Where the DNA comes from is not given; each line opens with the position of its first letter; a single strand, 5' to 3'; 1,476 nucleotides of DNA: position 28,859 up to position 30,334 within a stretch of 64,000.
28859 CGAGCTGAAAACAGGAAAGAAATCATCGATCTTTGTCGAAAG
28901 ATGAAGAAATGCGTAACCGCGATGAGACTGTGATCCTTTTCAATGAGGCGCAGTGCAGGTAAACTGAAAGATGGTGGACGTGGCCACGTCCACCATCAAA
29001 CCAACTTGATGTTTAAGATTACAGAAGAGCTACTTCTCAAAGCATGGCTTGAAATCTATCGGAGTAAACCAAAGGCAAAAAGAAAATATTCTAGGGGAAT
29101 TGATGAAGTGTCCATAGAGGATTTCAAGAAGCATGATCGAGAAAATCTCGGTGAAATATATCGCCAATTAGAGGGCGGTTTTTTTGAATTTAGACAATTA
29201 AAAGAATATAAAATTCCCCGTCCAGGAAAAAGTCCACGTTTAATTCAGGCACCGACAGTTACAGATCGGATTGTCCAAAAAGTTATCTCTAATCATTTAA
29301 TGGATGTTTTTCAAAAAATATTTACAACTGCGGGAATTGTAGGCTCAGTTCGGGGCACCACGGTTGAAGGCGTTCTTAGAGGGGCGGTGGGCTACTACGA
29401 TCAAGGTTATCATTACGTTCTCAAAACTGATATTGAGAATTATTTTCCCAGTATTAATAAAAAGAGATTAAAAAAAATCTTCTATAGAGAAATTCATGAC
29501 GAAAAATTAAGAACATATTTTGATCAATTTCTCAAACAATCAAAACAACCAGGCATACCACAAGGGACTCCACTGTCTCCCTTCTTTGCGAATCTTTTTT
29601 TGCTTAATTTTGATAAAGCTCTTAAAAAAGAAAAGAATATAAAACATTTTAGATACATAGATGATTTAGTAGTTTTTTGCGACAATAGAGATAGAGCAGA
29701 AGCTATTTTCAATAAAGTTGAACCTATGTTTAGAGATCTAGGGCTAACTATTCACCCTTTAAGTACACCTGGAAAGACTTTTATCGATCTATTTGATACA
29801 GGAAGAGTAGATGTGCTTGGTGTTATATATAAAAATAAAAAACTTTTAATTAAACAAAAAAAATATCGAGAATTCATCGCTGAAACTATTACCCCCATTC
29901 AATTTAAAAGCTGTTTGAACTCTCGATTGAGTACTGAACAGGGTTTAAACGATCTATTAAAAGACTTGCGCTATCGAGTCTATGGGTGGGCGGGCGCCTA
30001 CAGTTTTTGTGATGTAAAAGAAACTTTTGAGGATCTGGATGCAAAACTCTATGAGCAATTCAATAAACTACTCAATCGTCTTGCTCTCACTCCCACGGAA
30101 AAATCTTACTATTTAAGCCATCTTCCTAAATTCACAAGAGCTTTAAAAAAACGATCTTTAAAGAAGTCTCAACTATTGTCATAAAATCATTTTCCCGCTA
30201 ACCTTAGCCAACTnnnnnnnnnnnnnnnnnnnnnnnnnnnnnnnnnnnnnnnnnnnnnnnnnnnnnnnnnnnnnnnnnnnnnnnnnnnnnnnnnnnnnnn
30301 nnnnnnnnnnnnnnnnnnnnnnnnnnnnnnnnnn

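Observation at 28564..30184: Free-standing AT-rich group II-intron-like reverse transcriptase behind a 445-bp gene-free structured leader: candidate ncRNA+RT module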

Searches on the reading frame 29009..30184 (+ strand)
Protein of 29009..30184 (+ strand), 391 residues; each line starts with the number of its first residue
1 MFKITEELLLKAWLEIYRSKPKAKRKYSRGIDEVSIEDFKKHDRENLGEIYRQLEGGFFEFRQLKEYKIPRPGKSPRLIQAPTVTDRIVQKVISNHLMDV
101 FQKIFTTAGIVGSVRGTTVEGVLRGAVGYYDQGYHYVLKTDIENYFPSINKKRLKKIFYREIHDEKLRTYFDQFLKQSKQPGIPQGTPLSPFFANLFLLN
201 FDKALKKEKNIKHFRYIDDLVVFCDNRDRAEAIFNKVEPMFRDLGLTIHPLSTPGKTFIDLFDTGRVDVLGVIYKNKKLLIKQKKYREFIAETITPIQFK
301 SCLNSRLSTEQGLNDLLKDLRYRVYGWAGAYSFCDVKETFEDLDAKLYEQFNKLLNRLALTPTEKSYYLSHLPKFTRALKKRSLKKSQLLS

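Call 5: search_protein_families(library=pfam, proteins=[window:29009-30184:+], max_evalue=0.01)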
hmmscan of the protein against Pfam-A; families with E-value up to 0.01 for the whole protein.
window:29009-30184:+ (391 aa): 2 families
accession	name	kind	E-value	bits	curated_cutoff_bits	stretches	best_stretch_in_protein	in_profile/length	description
PF00078.32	RVT_1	-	4e-24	85.9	29.6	1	69-250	1-186/205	Reverse transcriptase (RNA-dependent DNA polymerase)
PF08388.16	GIIM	-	0.00027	21.3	23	1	305-351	13-59/80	Group II intron, maturase-specific domain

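Call 6: search_protein_families(library=padloc, proteins=[window:29009-30184:+], max_evalue=1)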
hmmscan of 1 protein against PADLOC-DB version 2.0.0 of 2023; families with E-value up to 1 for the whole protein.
window:29009-30184:+ (391 aa): 98 families (the best 25 are shown)
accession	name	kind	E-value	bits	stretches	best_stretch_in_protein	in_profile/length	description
PDLC01136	RT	-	4.6e-47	158.7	1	23-253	19-242/263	RT (reverse transcriptase)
PDLC03754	RT_UG17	-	2.4e-45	153.1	1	21-372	22-357/429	DRT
PDLC03759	RT_UG21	-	2.1e-34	117.1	2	129-249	137-258/503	DRT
PDLC03779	RT_UG4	-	5.4e-31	105.8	1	35-290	25-274/307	DRT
PDLC03756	RT_UG19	-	5e-25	86.6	2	129-250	141-269/562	DRT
PDLC03768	Drt3a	-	1.6e-23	81.8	1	26-252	45-246/411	DRT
PDLC02941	RT_II-A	-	4.4e-23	79.9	1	63-291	40-255/309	-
PDLC03764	RT_UG26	-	1.4e-22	78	1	59-283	53-281/398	DRT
PDLC02063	Cas1_IIIb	-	1.7e-22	77.8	1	64-240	63-246/617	-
PDLC03775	RT_UG36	-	2.1e-22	77.7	1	135-258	143-265/557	DRT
PDLC02946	RT_III-A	-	5.1e-22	76.4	1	63-290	61-273/330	-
PDLC03766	Drt9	-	1e-21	75.4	1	49-297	73-326/488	DRT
PDLC03777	RT_UG38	-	1.5e-21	75.5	1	133-357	61-278/309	DRT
PDLC02942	RT_III-A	-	1.5e-21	74.9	1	65-287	71-278/341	-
PDLC03757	Drt2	-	3.4e-21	73.8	1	134-319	243-425/502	DRT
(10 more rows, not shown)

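Call 7: search_protein_families(library=ncbifam, proteins=[window:29009-30184:+], max_evalue=1)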
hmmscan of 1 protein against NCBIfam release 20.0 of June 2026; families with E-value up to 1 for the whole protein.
window:29009-30184:+ (391 aa): 10 families
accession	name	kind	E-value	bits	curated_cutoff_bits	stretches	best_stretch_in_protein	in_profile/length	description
TIGR04416.1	group_II_RT_mat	equivalog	4.3e-50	170.8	300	1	9-357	4-351/353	group II intron reverse transcriptase/maturase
NF038233.2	retron_St85_RT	exception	3.3e-25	88.9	235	1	63-292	24-249/289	retron St85 family RNA-directed DNA polymerase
NF041746.1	Drt2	equivalog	3.5e-20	72.6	390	1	134-334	173-386/416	antiviral reverse transcriptase Drt2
NF041747.1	Drt3a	equivalog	1.9e-19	70.3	200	1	38-250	27-232/412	antiviral reverse transcriptase Drt3a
NF042941.1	Retron_TIR_antiphage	equivalog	1e-14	54.2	600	1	63-240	28-200/464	TIR domain-containing anti-phage reverse transcriptase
NF038237.1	retron_Ec67_fus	exception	5.9e-14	51.4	450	1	63-233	36-214/572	retron Ec67 family RNA-directed DNA polymerase/endonuclease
NF041749.1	Drt4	equivalog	6.4e-10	38.6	450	1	133-250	135-261/489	antiviral reverse transcriptase Drt4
NF041750.1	Drt5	equivalog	1.7e-08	33.9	550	1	126-253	118-248/484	antiviral reverse transcriptase Drt5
TIGR04499.1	abortive_AbiA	subfamily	5.8e-08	31.9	250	1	129-237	140-268/615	AbiA family abortive infection protein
NF041748.1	Drt3b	equivalog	0.0001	21.2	350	1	132-244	171-303/647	antiviral reverse transcriptase Drt3b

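Call 8: find_homologous_proteins(query=window:29009-30184:+, max_evalue=0.00001)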
Query window:29009-30184:+ (391 aa): 58 proteins with E <= 0.00001 among 3784 candidates.
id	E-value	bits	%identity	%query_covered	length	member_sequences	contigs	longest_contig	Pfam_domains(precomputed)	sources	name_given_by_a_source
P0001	2.9e-260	881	100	100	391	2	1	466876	PF00078.33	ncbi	ncbi:MAG: reverse transcriptase domain-containing protein [Patescibacteria group bacterium]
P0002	5.0e-148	511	60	97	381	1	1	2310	PF00078.33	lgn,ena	-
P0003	9.7e-144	497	59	97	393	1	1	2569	PF00078.33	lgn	-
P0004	1.2e-134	467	56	99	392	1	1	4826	PF00078.33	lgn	-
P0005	2.8e-127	443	55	97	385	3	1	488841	PF00078.33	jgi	jgi:retron-type reverse transcriptase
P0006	4.8e-114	399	50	96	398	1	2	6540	PF00078.33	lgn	-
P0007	1.5e-108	381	46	97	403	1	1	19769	PF00078.33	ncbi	-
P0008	2.9e-93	331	44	93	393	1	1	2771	PF00078.33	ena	-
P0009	1.2e-92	329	45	91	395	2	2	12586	PF00078.33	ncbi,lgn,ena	-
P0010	7.7e-89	317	44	92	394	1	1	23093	PF00078.33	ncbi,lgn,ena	-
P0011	2.3e-88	315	45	89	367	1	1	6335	PF00078.33,PF08388.17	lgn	-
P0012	3.2e-88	314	47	86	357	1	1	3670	PF00078.33,PF08388.17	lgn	-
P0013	8.7e-88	313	44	91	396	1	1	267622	PF00078.33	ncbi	-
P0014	9.2e-86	306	58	59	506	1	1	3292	PF00078.33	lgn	-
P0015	5.6e-85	304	43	91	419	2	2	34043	PF00078.33,PF08388.17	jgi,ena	jgi:RNA-directed DNA polymerase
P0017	1.1e-73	267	39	92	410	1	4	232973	PF00078.33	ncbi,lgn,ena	-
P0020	7.2e-28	116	31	85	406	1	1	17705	PF00078.33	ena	-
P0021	4.2e-26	110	28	85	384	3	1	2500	PF00078.33,PF08388.17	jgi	jgi:RNA-directed DNA polymerase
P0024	2.6e-23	101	30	51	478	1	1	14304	PF00078.33,PF08388.17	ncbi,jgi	jgi:group II intron reverse transcriptase/maturase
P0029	1.7e-17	82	27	86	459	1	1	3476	PF00078.33,PF08388.17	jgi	jgi:RNA-directed DNA polymerase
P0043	1.1e-10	59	26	89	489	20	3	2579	PF00078.33,PF08388.17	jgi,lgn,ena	-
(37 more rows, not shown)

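Call 18: find_related_loci(query=A1, collection=genome_contigs, flank=6000)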
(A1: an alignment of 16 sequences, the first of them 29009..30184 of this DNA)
Query A1 (391 aa) in genome_contigs; peptide patterns used: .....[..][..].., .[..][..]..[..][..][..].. (x = any residue, [..] = any of these).
136 stretches matched a pattern; 29 encode a relative of the query (tblastn E <= 1e-3); 29 distinct loci.
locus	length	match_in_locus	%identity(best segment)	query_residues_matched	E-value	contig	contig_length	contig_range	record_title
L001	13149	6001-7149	55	1-381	3e-131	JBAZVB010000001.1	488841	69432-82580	MAG: Patescibacteria group bacterium isolate SO_2017_GW1_242 NODE_120_length_488841_cov_3.348392_OW334_2017, whole genom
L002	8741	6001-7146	46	1-379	4e-110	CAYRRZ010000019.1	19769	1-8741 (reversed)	MAG TPA_asm: uncultured Gammaproteobacteria bacterium isolate SRP170004_co1_563 genome assembly, contig: NODE_4225_lengt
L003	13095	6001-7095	39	5-366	8e-74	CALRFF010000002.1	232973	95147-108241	MAG: Candidatus Nomurabacteria bacterium isolate TH-Jun18-118 genome assembly, contig: TH-Jun18-C23, whole genome shotgu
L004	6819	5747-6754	25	30-344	1e-14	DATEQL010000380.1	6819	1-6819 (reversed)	MAG TPA_asm: Stellaceae bacterium isolate SMAG_U9046 k141_1493301, whole genome shotgun sequence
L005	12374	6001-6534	28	71-253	2e-14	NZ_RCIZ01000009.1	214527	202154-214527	Mesorhizobium sp. YM1C-6-2 YM1C_Scf_9, whole genome shotgun sequence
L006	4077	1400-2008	26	54-247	3e-14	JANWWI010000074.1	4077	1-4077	MAG: Casimicrobiaceae bacterium isolate SKYG17 NODE_74_length_4077_cov_3.426750, whole genome shotgun sequence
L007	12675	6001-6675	26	65-291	2e-13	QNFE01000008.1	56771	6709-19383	MAG: Gammaproteobacteria bacterium isolate B23_G6 B23_Guay6_scaffold_00061, whole genome shotgun sequence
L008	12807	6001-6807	26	66-337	3e-13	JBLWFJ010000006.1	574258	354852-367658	Nannocystaceae bacterium ST9 contig_4_pilon, whole genome shotgun sequence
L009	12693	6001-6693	26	66-291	1e-11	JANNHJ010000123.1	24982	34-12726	MAG: Myxococcales bacterium isolate SOY_6_C_metabat_27 SOY_6_C_k141_2845596, whole genome shotgun sequence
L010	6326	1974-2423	26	67-222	1e-11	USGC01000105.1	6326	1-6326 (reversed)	uncultured bacterium isolate UMGS1686 genome assembly, contig: NODE_5843_length_6326_cov_4.726200, whole genome shotgun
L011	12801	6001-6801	24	66-335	3e-11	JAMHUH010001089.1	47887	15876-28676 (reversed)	MAG: Nannocystaceae bacterium isolate ST_AS_metabat.41 k201_84145, whole genome shotgun sequence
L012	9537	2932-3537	25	66-250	5e-11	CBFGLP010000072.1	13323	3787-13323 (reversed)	MAG TPA_asm: uncultured Myxococcales bacterium isolate SRR25737861_metabat2_1 genome assembly, contig: ERZ27251247.4085,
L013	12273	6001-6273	33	133-222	6e-9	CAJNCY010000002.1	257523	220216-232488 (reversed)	unidentified bacterium isolate Streptococcus species genome assembly, contig: NODE_2_length_257523_cov_39.7688, whole ge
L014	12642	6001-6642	25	71-300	2e-8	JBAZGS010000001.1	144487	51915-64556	MAG: Candidatus Nanoarchaeia archaeon isolate SO_2017_LW3_51 NODE_168_length_144487_cov_4.683105_LW162_2017, whole genom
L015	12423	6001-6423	27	73-222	2e-8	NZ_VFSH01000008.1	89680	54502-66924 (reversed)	Streptococcus shenyangsis strain D19 Scaffold8, whole genome shotgun sequence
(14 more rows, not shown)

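Call 19: find_related_loci(query=A1, collection=metagenome_contigs, flank=5000)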
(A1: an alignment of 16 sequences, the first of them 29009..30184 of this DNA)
Query A1 (391 aa) in metagenome_contigs; peptide patterns used: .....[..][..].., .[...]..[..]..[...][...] (x = any residue, [..] = any of these).
341 stretches matched a pattern; 48 encode a relative of the query (tblastn E <= 1e-3); 48 distinct loci.
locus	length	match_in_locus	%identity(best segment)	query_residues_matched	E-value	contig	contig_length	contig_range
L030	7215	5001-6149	55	1-381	3e-131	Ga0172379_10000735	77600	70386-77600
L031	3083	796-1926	43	5-380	4e-94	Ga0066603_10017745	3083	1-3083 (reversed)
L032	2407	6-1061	43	6-355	2e-93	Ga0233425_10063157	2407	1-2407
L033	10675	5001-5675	26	65-291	2e-13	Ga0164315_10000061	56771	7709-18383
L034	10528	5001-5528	25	66-248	4e-13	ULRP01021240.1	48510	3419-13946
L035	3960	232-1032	24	66-335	4e-13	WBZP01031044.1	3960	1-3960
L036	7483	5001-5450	26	67-222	1e-11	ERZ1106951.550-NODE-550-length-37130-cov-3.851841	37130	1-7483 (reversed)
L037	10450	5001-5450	26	67-222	1e-11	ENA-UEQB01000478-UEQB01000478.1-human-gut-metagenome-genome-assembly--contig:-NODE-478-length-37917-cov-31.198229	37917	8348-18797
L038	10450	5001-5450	26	67-222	1e-11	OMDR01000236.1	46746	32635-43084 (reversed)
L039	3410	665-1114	26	67-222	1e-11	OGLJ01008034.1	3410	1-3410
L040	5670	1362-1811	26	67-222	1e-11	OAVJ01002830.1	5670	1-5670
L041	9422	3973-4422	26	67-222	1e-11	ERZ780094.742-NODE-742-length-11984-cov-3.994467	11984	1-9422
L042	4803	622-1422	24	66-335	3e-11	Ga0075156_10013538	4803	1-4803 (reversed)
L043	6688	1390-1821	30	77-227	4e-11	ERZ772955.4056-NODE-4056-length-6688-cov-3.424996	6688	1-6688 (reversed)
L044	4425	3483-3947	28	66-227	5e-11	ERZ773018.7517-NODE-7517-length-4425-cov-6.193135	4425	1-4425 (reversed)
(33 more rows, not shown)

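Call 27: find_encoding_contigs(protein=P0004, flank=3000, max_places=2)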
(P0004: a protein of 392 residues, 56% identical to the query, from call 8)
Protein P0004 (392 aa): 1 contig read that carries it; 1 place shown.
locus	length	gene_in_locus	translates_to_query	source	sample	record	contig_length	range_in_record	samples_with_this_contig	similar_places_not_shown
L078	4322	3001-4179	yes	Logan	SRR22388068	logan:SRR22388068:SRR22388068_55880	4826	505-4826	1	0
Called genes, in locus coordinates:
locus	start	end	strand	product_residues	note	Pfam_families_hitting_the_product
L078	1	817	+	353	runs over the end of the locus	PF00145:DNA_methylase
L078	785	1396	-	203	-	PF01844:HNH, PF14279:HNH_5 (weak)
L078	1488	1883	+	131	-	-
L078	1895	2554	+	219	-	-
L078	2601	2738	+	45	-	-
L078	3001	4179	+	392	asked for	PF00078:RVT_1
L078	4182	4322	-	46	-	?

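Call 28: find_encoding_contigs(protein=P0006, flank=3000, max_places=2)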
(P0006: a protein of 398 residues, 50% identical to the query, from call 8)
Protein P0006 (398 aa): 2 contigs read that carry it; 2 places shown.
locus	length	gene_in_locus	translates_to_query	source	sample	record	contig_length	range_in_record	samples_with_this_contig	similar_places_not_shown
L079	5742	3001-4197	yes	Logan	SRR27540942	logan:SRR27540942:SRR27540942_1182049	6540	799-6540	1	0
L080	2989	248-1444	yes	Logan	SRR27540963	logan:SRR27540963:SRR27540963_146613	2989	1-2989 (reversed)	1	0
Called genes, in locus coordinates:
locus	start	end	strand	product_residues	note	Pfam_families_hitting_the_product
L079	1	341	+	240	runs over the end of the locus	PF00069:Pkinase, PF01636:APH (faint), PF19974:TCAD9 (weak)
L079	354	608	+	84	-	-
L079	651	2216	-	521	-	PF04851:ResIII (weak), PF09848:SLFN-g3_helicase, PF13401:AAA_22 (weak)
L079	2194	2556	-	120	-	PF12643:MazG-like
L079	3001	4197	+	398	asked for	PF00078:RVT_1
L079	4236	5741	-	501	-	?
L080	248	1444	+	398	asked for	PF00078:RVT_1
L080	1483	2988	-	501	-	?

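Call 29: find_encoding_contigs(protein=P0009, flank=4000, max_places=2)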
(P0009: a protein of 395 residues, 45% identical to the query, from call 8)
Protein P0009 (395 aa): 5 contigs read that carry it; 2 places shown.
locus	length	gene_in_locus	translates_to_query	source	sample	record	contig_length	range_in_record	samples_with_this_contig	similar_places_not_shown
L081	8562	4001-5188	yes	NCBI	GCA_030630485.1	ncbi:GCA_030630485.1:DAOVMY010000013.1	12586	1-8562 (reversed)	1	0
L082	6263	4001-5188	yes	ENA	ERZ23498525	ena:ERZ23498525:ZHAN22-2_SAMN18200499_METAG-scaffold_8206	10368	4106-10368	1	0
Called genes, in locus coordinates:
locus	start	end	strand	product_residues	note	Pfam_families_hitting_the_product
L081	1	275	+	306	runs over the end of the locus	PF04556:DpnII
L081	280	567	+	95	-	-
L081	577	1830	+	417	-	PF07693:KAP_NTPase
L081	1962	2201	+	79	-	-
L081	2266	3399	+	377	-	-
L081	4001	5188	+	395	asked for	PF00078:RVT_1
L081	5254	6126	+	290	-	-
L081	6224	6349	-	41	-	-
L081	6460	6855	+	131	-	-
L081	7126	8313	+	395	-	PF00999:Na_H_Exchanger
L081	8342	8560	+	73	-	?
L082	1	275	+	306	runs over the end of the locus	PF04556:DpnII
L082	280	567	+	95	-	-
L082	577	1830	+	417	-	PF07693:KAP_NTPase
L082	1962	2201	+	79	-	-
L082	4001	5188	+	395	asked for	PF00078:RVT_1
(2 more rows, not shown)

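Call 30: find_encoding_contigs(protein=P0010, flank=4000, max_places=1)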
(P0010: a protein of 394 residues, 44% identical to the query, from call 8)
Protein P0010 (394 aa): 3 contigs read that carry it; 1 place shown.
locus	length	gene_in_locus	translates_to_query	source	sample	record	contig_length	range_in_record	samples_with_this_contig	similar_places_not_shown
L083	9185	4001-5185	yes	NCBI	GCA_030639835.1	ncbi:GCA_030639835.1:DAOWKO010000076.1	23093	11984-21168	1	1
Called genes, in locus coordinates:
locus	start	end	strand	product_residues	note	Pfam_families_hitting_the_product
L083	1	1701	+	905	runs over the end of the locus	PF02384:N6_Mtase, PF20473:MmeI_Mtase, PF01170:UPF0020 (faint), PF07669:Eco57I, PF12950:TaqI_C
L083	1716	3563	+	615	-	PF13175:AAA_15, PF13304:AAA_21, PF20469:OLD-like_TOPRIM (faint)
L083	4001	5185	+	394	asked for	PF00078:RVT_1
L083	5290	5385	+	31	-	-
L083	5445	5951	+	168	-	PF22398:DUF6978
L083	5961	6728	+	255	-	PF08861:DUF1828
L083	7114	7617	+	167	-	-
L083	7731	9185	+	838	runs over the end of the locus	PF26449:DUF8128, PF02534:T4SS-DNA_transf (faint), PF10412:TrwB_AAD_bind (faint), PF12696:TraG-D_C (weak)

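Call 31: find_encoding_contigs(protein=P0011, flank=4000, max_places=1)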
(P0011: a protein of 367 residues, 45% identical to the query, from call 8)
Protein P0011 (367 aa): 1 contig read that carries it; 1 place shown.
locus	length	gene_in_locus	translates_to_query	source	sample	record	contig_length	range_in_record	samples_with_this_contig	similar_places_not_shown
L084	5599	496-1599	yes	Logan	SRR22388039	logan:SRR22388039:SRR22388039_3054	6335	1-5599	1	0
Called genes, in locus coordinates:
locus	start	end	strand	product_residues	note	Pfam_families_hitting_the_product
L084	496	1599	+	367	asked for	PF00078:RVT_1, PF08388:GIIM (faint)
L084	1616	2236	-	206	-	PF00730:HhH-GPD (weak), PF00633:HHH (weak)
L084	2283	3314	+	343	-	PF00145:DNA_methylase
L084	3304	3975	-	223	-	-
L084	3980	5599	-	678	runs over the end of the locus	-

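Call 32: find_encoding_contigs(protein=P0013, flank=4000, max_places=1)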
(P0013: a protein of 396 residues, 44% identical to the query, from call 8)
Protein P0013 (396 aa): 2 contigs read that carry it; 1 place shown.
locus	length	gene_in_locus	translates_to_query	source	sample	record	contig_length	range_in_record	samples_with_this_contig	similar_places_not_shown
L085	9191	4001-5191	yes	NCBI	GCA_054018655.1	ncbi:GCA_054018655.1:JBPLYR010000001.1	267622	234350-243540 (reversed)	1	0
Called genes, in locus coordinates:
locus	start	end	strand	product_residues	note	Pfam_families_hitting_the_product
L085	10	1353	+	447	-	PF08245:Mur_ligase_M, PF02875:Mur_ligase_C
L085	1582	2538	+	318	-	PF00145:DNA_methylase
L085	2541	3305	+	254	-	PF11463:R-HINP1I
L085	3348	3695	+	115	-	PF03852:Vsr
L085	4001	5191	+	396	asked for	PF00078:RVT_1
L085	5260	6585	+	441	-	PF04055:Radical_SAM, PF13353:Fer4_12 (weak), PF13186:SPASM (weak)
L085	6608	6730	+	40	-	-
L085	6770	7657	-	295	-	-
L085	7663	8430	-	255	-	PF06044:DpnI, PF17726:DpnI_C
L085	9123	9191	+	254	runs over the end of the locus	-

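Call 33: find_encoding_contigs(protein=P0015, flank=4000, max_places=1)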
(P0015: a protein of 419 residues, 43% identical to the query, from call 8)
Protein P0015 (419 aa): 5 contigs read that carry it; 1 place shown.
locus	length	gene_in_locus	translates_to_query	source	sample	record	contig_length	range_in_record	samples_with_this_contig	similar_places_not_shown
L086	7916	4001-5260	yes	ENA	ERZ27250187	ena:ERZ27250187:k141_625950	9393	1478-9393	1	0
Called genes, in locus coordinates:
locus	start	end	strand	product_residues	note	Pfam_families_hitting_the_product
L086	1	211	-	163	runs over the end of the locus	PF00430:ATP-synt_B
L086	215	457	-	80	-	PF00137:ATP-synt_C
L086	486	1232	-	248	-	PF00119:ATP-synt_A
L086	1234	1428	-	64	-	PF09527:ATPase_gene1 (weak)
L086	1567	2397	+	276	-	PF01609:DDE_Tnp_1, PF13612:DDE_Tnp_1_3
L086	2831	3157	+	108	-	-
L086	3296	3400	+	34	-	-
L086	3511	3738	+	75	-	-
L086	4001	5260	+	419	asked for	PF00078:RVT_1, PF08388:GIIM (weak)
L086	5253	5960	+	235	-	-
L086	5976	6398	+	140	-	-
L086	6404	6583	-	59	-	-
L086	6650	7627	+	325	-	PF01018:GTP1_OBG, PF01926:MMR_HSR1, PF02421:FeoB_N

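Call 34: find_encoding_contigs(protein=P0002, flank=3000, max_places=1)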
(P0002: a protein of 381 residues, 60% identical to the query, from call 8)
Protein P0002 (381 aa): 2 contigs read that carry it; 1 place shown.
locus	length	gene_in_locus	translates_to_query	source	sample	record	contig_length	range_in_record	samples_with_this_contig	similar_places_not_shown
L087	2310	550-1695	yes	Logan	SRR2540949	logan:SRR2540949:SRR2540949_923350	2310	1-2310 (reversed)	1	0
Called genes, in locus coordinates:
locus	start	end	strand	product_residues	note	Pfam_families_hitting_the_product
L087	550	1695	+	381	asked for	PF00078:RVT_1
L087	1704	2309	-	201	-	?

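Call 35: find_encoding_contigs(protein=P0003, flank=3000, max_places=1)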
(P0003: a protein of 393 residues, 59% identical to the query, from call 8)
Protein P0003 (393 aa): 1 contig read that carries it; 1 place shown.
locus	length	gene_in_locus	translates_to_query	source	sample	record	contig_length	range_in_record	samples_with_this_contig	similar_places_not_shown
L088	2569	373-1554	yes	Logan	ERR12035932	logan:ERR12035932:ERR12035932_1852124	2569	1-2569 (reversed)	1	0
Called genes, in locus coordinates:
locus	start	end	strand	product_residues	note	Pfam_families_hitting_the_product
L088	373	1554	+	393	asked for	PF00078:RVT_1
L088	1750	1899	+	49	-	PF01381:HTH_3, PF13443:HTH_26, PF13560:HTH_31 (weak)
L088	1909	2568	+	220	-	?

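Call 36: find_encoding_contigs(protein=P0008, flank=3000, max_places=1)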
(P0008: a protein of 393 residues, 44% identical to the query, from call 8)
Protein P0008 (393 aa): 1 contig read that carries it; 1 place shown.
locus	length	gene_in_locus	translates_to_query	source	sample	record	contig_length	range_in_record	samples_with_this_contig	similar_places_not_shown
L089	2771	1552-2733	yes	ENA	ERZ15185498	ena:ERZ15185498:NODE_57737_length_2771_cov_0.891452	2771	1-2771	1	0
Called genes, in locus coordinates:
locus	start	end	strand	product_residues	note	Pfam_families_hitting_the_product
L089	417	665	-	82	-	-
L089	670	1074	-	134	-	-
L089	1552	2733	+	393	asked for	PF00078:RVT_1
